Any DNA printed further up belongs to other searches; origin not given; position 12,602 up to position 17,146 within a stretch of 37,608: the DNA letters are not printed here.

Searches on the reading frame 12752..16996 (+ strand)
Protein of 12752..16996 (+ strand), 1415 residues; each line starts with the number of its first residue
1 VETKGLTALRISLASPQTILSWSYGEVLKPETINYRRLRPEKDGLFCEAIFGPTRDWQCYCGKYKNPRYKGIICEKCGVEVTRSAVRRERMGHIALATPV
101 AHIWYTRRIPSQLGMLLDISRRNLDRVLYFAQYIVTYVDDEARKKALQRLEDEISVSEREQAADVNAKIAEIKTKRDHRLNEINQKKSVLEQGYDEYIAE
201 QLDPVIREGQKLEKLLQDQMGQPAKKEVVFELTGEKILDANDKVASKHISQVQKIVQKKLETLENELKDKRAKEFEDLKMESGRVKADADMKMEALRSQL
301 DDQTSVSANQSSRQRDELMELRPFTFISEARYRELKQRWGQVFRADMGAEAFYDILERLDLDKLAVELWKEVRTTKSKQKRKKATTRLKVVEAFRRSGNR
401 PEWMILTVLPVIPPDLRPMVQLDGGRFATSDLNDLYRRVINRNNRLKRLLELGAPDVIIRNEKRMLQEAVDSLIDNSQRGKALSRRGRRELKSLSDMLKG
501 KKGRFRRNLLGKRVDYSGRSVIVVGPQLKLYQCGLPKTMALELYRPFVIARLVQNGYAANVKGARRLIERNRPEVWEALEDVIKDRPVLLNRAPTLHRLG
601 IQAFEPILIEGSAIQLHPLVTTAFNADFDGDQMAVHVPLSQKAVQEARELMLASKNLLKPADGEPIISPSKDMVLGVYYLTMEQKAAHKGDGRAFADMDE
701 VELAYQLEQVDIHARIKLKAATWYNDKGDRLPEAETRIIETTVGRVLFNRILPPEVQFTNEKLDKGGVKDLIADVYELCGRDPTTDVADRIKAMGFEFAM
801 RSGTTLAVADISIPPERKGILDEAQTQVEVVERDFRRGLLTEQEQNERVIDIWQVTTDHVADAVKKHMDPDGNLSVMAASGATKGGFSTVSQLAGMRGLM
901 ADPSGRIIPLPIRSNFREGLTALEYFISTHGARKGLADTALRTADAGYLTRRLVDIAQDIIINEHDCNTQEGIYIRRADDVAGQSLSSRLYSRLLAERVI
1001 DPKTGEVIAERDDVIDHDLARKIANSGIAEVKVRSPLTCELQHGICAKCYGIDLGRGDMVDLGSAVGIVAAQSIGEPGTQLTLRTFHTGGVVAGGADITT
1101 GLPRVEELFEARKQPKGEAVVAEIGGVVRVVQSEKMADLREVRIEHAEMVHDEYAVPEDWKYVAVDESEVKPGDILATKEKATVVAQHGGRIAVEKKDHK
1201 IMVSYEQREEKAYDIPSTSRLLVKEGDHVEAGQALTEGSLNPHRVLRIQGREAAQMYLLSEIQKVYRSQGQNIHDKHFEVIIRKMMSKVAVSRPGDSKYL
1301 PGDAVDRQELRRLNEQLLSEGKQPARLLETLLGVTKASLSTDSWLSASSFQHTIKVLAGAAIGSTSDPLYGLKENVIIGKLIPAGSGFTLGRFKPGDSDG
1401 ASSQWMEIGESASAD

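Call 23: search_protein_families(library=pfam, proteins=[window:12752-16996:+], max_evalue=0.001)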
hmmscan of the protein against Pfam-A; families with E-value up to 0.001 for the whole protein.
window:12752-16996:+ (1415 aa): 5 families
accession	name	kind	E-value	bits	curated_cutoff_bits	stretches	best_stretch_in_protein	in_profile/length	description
PF04997.17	RNA_pol_Rpb1_1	-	2.7e-77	260.6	39.7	1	6-509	4-312/312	RNA polymerase Rpb1, domain 1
PF04998.22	RNA_pol_Rpb1_5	-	1.9e-63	214.9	28.5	1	919-1340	1-265/267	RNA polymerase Rpb1, domain 5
PF00623.25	RNA_pol_Rpb1_2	-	3e-38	132.1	25.3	1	511-652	1-165/166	RNA polymerase Rpb1, domain 2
PF04983.23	RNA_pol_Rpb1_3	-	2.1e-25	89.9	28.9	1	656-811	1-162/162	RNA polymerase Rpb1, domain 3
PF05000.22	RNA_pol_Rpb1_4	-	4.2e-08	33.5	24.8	1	841-909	2-99/107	RNA polymerase Rpb1, domain 4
